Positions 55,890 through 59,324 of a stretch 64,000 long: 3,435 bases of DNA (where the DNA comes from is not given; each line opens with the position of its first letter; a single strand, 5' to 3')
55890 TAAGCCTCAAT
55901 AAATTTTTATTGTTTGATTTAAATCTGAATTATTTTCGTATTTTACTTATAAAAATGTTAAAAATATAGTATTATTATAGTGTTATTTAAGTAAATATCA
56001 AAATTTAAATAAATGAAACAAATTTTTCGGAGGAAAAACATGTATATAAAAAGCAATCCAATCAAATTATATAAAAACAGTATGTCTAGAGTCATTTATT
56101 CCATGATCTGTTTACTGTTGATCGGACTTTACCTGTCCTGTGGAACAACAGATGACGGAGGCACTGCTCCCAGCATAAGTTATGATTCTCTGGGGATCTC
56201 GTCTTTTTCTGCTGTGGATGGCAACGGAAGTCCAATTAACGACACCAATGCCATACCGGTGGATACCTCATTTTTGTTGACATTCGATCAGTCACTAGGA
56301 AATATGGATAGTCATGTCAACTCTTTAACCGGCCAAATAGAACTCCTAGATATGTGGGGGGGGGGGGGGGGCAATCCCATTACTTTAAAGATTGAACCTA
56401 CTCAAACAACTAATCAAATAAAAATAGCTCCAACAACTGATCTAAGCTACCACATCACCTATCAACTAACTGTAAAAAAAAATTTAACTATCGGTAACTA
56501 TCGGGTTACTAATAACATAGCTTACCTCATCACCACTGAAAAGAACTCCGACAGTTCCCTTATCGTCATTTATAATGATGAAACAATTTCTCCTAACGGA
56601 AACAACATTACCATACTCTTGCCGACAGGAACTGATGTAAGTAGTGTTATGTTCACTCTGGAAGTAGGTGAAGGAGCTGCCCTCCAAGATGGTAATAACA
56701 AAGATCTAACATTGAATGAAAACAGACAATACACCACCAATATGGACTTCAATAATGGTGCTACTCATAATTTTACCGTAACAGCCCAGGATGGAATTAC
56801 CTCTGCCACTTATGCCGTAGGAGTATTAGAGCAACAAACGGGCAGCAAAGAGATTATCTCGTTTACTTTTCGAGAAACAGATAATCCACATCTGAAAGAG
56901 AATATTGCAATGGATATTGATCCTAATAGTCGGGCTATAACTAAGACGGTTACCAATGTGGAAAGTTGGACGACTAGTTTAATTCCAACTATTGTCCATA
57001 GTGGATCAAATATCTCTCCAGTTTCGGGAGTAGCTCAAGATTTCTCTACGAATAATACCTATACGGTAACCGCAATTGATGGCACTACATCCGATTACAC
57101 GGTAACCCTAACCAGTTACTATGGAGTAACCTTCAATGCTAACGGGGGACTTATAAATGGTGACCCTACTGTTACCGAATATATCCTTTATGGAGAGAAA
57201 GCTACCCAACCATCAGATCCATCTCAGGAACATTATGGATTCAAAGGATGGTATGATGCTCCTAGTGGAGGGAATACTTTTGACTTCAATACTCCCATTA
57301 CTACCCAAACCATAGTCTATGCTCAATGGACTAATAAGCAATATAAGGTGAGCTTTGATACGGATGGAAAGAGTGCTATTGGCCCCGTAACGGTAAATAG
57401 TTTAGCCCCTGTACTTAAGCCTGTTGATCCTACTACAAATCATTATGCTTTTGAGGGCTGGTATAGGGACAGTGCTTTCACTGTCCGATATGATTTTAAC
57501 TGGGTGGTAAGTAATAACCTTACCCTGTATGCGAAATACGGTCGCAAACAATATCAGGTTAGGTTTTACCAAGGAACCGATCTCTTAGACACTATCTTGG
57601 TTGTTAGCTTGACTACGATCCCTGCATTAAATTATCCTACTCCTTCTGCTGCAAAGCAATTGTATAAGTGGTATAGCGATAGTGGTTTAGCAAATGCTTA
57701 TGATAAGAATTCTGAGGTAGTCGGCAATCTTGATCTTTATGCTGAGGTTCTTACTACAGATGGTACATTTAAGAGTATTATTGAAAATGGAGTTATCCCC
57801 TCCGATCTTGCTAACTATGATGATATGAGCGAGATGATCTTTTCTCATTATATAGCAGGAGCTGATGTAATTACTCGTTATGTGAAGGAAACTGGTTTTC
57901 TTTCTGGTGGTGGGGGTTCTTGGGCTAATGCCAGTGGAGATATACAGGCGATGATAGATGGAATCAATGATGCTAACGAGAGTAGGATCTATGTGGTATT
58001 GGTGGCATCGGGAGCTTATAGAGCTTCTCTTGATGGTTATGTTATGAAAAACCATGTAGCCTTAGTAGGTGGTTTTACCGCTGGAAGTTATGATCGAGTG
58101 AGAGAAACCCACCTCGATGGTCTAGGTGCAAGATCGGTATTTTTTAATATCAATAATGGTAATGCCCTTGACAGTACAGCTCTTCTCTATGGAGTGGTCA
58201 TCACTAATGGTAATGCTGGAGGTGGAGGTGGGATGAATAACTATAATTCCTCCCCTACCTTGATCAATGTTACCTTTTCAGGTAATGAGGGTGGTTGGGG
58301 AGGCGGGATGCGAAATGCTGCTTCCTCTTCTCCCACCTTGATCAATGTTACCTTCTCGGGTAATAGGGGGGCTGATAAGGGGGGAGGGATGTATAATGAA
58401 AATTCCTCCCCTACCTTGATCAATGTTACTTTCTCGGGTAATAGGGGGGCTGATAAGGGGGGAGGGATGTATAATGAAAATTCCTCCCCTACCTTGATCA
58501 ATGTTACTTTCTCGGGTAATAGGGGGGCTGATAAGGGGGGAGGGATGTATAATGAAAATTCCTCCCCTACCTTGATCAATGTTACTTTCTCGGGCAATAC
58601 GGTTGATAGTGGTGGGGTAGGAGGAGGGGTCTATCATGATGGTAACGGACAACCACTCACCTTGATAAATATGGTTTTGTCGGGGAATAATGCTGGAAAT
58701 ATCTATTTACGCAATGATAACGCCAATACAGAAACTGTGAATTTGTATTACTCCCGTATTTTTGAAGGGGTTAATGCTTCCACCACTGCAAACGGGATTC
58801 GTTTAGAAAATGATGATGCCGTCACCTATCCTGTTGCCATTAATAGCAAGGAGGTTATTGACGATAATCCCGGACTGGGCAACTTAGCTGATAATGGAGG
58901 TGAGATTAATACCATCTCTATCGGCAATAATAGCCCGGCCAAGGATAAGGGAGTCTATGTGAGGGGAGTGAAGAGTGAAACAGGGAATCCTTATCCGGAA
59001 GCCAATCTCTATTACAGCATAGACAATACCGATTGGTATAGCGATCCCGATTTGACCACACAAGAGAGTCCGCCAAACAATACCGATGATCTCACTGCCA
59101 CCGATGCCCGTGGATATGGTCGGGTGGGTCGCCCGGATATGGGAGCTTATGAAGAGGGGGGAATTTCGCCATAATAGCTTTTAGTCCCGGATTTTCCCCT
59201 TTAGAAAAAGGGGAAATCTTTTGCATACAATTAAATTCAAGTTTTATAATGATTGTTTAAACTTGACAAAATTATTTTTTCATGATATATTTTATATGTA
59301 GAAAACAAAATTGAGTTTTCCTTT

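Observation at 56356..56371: In-frame G16 tract in a large surface lipoprotein: likely slipped-strand ON/OFF switch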

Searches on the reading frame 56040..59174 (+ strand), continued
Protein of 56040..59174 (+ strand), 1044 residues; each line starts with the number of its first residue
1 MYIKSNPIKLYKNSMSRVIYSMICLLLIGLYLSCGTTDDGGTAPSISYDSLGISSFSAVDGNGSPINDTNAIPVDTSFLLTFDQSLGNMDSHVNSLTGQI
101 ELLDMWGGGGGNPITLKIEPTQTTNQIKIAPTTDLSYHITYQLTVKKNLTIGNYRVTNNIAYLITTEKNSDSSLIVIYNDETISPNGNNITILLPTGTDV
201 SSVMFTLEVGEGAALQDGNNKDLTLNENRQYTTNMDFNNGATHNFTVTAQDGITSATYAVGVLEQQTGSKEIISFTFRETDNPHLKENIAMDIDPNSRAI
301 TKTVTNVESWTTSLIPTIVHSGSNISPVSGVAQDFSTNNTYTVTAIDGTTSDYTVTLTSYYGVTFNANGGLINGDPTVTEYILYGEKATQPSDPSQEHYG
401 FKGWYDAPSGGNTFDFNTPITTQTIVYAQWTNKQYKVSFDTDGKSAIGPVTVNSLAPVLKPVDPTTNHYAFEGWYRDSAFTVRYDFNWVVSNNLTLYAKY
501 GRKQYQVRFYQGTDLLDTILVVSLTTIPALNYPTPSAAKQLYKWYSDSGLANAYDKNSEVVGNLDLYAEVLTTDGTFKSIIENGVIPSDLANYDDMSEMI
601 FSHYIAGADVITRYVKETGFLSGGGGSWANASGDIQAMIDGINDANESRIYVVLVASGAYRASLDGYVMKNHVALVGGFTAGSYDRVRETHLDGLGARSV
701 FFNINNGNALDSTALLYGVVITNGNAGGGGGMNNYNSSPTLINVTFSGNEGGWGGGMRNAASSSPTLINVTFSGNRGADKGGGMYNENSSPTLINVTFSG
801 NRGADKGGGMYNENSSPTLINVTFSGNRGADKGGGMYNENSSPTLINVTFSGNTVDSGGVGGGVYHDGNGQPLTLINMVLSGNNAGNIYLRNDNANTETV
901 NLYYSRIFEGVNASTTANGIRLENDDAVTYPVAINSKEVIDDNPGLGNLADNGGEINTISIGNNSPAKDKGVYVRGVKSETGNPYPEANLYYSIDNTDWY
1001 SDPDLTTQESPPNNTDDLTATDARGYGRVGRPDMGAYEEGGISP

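Call 50: predict_structure(alignment_id=A1)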
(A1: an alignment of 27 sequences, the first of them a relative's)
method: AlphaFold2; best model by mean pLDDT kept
length: 1053 residues; sequences in the alignment: 27
mean_pLDDT: 58.8   pTM: 0.44
mean pLDDT of the five models: 58.8, 54.7, 52.6, 52.3, 47.1
residues with pLDDT >= 90: 62; 70-90: 363; 50-70: 211; < 50: 417
segments of 3 or more residues with pLDDT < 50: 1-27, 38-54, 117-119, 193-196, 273-294, 296-368, 378-446, 450-476, 496-501, 593-607, 627-641, 690-696, 913-928, 944-1053
pLDDT, mean of each block of 10 residues (from residue 1): 27 29 45 49 35 58 78 62 78 77 77 63 82 83 76 82 80 71 71 53 62 78 78 80 76 77 72 43 45 44 41 34 32 27 34 37 44 57 28 25 26 23 25 25 46 39 35 43 64 52 55 77 83 65 69 83 72 84 56 47 49 63 55 33 72 81 75 77 71 50 74 67 85 84 89 90 91 87 92 93 90 91 87 88 91 76 79 82 63 69 68 42 38 58 42 29 29 28 27 29 30 31 28 26 26 30
secondary structure, 60 per line:
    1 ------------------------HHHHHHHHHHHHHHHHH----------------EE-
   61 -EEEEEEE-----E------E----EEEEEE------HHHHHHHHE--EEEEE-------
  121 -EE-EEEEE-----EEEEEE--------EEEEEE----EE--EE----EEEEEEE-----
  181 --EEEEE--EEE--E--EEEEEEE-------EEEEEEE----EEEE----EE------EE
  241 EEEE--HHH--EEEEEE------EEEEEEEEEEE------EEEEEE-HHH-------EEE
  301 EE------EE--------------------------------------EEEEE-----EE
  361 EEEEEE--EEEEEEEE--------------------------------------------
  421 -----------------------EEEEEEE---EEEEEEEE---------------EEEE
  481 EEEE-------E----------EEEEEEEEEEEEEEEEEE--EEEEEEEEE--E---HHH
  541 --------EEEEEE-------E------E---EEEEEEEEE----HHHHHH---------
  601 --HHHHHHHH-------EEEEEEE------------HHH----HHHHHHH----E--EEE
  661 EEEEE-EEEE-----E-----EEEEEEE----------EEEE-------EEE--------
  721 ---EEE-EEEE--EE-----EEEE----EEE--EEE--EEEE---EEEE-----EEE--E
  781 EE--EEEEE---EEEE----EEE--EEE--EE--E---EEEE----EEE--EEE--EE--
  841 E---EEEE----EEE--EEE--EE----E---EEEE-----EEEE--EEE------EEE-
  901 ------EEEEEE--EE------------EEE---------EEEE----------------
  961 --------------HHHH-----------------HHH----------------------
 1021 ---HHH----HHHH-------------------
elements in order (helices of 4 or more, strands of 3 or more residues): H25-41 E62-68 E86-91 H98-105 E109-113 E125-129 E135-140 E149-154 E169-175 E183-187 E190-192 E198-204 E212-218 E223-226 E239-244 E252-257 E264-274 E281-286 E298-302 E349-353 E359-366 E369-376 E444-450 E454-461 E477-484 E503-520 E523-531 E549-554 E573-581 H586-591 H603-610 E618-624 H644-650 E658-665 E667-670 E682-688 E699-702 E710-712 E724-726 E728-731 E741-744 E749-751 E754-756 E759-762 E766-769 E775-777 E780-782 E785-789 E793-796 E801-803 E806-808 E819-822 E827-829 E832-834 E845-848 E853-855 E858-860 E873-876 E882-885 E888-890 E897-899 E907-912 E929-931 E941-944 H975-978 H1031-1034

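Call 53: find_related_loci(query=A1, collection=metagenome_contigs, flank=3000)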
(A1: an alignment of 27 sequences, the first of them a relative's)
Query A1 (1053 aa) in metagenome_contigs; peptide patterns used: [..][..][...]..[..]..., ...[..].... (x = any residue, [..] = any of these).
52 stretches matched a pattern; 4 encode a relative of the query (tblastn E <= 1e-3); 4 distinct loci.
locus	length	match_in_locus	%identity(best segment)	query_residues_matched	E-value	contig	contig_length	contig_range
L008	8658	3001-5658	30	350-593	1e-14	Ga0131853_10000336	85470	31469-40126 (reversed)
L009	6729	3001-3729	27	355-521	2e-13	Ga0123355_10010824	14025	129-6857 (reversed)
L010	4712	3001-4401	44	383-441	3e-7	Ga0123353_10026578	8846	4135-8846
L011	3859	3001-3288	30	720-911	2e-6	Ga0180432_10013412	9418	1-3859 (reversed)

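Call 54: fold_search(model_id=the predicted structure, library=pdb)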
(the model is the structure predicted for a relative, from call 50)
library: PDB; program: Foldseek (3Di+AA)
matches with E <= 10: 1182; with E <= 0.001: 6
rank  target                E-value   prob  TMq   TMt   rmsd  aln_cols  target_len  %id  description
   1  4gsu_A                3.9e-04  1.00  0.10  0.32  15.4       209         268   11  Structural basis for the inhibition of Mycobacterium tuberculosis L,D-transpeptidase by meropenem, a drug effective ag (released 2013-02-27)
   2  2ra1                  5.9e-04  1.00  0.12  0.26   8.2       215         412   10  Crystal structure of the N-terminal part of the bacterial S-layer protein SbsC (released 2008-08-19)
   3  3vyp_B                6.8e-04  1.00  0.10  0.32  15.1       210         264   12  Crystal structure of Mycobacterium tuberculosis L,D-transpeptidase LdtMt2-N140 adduct with meropenem (released 2013-06-19)
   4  4gsr                  6.8e-04  1.00  0.09  0.32  15.8       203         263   12  Structural basis for the inhibition of Mycobacterium tuberculosis L,D-transpeptidase by meropenem, a drug effective agai (released 2013-02-27)
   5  6iyw_A                7.2e-04  1.00  0.10  0.32  15.3       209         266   11  Crystal sturucture of L,D-transpeptidase LdtMt2 from Mycobacterium tuberculosis in complex with Imipenem adduct (released 2019-02-27)
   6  6iyv_A                7.2e-04  1.00  0.10  0.32  15.3       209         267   11  Crystal sturucture of L,D-transpeptidase LdtMt2 from Mycobacterium tuberculosis in complex with ertapenem adduct (released 2019-02-27)
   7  3vyo_B                1.3e-03  1.00  0.09  0.31  14.5       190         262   12  Crystal structure of Mycobacterium tuberculosis L,D-transpeptidase LdtMt2 N140 truncation mutant (resideus 140-408) (released 2013-06-19)
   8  4huc_B                1.5e-03  1.00  0.09  0.33  14.5       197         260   12  Crystal structure of LdtMt2, a L,D-transpeptidase from Mycobacterium tuberculosis: domain B and C (released 2012-12-12)
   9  5lbg_A                1.7e-03  1.00  0.09  0.31  15.5       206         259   13  Crystal structure of the Mycobacterium tuberculosis L,D-transpeptidase-2 (LdtMt2) BC-module with faropenem-derived add (released 2017-01-18)
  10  2x85_A                1.8e-03  0.99  0.15  0.24  13.1       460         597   14  Tailspike protein of E. coli bacteriophage HK620 in complex with hexasaccharide (released 2011-03-23)
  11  4huc_A                1.8e-03  1.00  0.09  0.32  14.5       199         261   12  Crystal structure of LdtMt2, a L,D-transpeptidase from Mycobacterium tuberculosis: domain B and C (released 2012-12-12)
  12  3vyo_A                2.0e-03  1.00  0.09  0.31  14.4       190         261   12  Crystal structure of Mycobacterium tuberculosis L,D-transpeptidase LdtMt2 N140 truncation mutant (resideus 140-408) (released 2013-06-19)
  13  3tur_B                2.0e-03  1.00  0.09  0.30  14.6       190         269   12  Crystal Structure of M. tuberculosis LD-transpeptidase type 2 complexed with a peptidoglycan fragment (released 2012-12-05)
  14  3tx4_A                2.1e-03  1.00  0.09  0.30  14.7       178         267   12  Crystal Structure of Mutant (C354A) M. tuberculosis LD-transpeptidase type 2 (released 2012-12-05)
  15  4qra_B                2.7e-03  1.00  0.09  0.24  17.9       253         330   12  Structure and specificity of L-D-Transpeptidase from Mycobacterium tuberculosis and antibiotic resistance: Calcium bin (released 2015-12-23)
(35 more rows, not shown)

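Call 69: search_protein_families(library=pfam, proteins=[P0002, P0004], max_evalue=1)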
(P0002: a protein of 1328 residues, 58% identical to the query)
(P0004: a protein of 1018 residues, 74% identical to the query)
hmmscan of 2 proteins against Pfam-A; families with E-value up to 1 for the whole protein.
P0002 (1328 aa): 8 families
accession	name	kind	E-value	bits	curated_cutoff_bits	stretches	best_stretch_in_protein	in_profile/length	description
PF09479.16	Flg_new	-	3.4e-38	130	27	4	603-667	1-65/65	Listeria-Bacteroides repeat domain (List_Bact_rpt)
PF02415.23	Chlam_PMP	-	6.8e-07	29.3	20.6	1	1128-1144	2-18/19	Chlamydia polymorphic membrane protein (Chlamydia_PMP) repeat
PF13205.12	Big_5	-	0.00098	20.3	23.6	2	168-253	11-89/105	Bacterial Ig-like domain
PF02933.23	CDC48_2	-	0.0087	16.1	22.4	1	84-116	22-54/64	Cell division protein 48 (CDC48), domain 2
PF16341.10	DUF4971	-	0.025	14.8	31.3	1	395-457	65-128/141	Domain of unknown function (DUF4971)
PF14238.11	DUF4340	-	0.031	14.9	25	1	1228-1293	45-112/183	Domain of unknown function (DUF4340)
PF08900.16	AcaB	-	0.072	13.3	27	1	64-126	63-125/215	Transcriptional regulator AcaB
PF22243.2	DUF5018-rel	-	0.32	11.6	28.1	0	423-452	85-114/115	DUF5018-related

P0004 (1018 aa): 7 families
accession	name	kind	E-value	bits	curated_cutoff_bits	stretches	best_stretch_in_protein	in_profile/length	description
PF09479.16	Flg_new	-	6.2e-17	61.9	27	3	438-503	1-65/65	Listeria-Bacteroides repeat domain (List_Bact_rpt)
PF02415.23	Chlam_PMP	-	2.9e-06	27.4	20.6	2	823-839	1-17/19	Chlamydia polymorphic membrane protein (Chlamydia_PMP) repeat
PF22243.2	DUF5018-rel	-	0.00027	21.5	28.1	1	328-359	84-115/115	DUF5018-related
PF13205.12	Big_5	-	0.00041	21.5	23.6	1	73-160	14-91/105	Bacterial Ig-like domain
PF16410.10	DUF5018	-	0.0008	18.8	38.2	2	240-268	189-212/352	Domain of unknown function (DUF5018)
PF16341.10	DUF4971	-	0.0045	17.2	31.3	1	305-363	69-128/141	Domain of unknown function (DUF4971)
PF18021.7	Agglutinin_C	-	0.054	14.4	26.8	1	711-751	50-88/93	Agglutinin C-terminal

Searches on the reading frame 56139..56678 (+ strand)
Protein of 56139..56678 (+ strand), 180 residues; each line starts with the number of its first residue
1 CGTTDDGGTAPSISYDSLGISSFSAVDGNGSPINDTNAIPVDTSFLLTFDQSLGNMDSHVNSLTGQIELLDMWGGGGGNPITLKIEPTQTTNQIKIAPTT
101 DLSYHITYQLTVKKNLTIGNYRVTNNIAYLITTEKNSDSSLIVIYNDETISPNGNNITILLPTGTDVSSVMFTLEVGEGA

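Call 70: search_protein_representatives(protein=window:56139-56678:+)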
Query: 180 residues. Proteins with E-value up to 0.001 (for the whole library): 11; up to 1e-10: 4; up to 1e-30: 4. The best 11 are listed.
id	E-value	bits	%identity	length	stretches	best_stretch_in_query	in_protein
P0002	1.8e-108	376.3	72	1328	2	11-180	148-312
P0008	3.3e-73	261.5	78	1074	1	1-180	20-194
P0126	2.3e-51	190.4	65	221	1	22-180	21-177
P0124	1.0e-34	136.2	85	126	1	1-79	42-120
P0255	2.3e-06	43.9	32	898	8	68-139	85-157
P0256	5.2e-06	42.8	30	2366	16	101-179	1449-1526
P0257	7.6e-06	42.3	60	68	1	42-83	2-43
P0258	8.1e-06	42.2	33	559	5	72-96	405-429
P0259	4.1e-05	39.9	29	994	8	108-180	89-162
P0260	2.2e-04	37.5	28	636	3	97-176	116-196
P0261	9.9e-04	35.4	26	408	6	95-147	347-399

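Call 72: find_encoding_contigs(protein=P0257, flank=10000, max_places=10)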
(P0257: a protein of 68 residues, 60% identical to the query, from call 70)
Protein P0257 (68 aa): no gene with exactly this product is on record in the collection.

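Call 73: list_cluster_members(proteins=[P0257, P0005, P0010, P0011, P0015, P0018, P0019, P0021, P0022, P0126])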
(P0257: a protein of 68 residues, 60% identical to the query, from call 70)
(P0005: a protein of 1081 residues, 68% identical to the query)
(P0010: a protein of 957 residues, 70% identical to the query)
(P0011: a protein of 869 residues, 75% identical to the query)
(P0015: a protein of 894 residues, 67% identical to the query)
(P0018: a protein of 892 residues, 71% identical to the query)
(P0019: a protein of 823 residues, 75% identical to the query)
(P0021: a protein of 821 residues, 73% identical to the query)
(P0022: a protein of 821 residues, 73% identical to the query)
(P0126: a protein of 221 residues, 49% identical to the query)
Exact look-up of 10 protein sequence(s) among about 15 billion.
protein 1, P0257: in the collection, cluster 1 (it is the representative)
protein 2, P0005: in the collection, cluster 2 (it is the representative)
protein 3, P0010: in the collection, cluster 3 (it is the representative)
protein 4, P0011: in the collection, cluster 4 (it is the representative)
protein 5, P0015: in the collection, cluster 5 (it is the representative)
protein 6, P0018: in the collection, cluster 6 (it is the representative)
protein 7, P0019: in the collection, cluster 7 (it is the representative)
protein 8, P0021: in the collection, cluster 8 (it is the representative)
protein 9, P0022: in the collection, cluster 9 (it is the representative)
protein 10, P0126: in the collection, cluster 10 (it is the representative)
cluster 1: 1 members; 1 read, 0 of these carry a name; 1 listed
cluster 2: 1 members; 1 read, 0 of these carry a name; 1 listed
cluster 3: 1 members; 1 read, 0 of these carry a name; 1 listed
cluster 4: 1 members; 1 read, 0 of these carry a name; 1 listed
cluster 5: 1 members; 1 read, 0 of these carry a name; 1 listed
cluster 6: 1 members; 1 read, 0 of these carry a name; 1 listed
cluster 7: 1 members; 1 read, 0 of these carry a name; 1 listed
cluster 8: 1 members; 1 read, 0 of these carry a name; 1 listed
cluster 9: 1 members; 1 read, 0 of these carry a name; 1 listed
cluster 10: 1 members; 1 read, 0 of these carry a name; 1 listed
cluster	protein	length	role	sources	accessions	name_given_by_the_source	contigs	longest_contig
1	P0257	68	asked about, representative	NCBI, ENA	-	-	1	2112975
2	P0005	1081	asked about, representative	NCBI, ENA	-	-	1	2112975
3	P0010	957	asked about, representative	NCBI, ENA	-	-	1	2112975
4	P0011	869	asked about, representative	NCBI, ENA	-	-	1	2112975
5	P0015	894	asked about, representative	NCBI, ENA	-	-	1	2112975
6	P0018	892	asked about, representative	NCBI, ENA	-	-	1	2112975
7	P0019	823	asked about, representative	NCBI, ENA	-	-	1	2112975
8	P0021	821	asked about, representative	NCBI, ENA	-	-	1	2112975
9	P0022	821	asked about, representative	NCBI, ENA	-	-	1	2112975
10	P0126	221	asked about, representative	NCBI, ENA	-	-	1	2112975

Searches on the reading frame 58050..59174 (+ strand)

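Call 69: search_protein_families(library=pfam, proteins=[window:58050-59174:+], max_evalue=1)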
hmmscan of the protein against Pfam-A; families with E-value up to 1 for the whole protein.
window:58050-59174:+ (374 aa): 2 families
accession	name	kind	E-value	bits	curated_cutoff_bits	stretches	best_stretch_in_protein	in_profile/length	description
PF17046.10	Ses_B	-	0.00022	21.5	23.2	0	72-80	5-13/28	SesB domain on fungal death-pathway protein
PF02415.23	Chlam_PMP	-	0.004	17.7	20.6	4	177-195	1-17/19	Chlamydia polymorphic membrane protein (Chlamydia_PMP) repeat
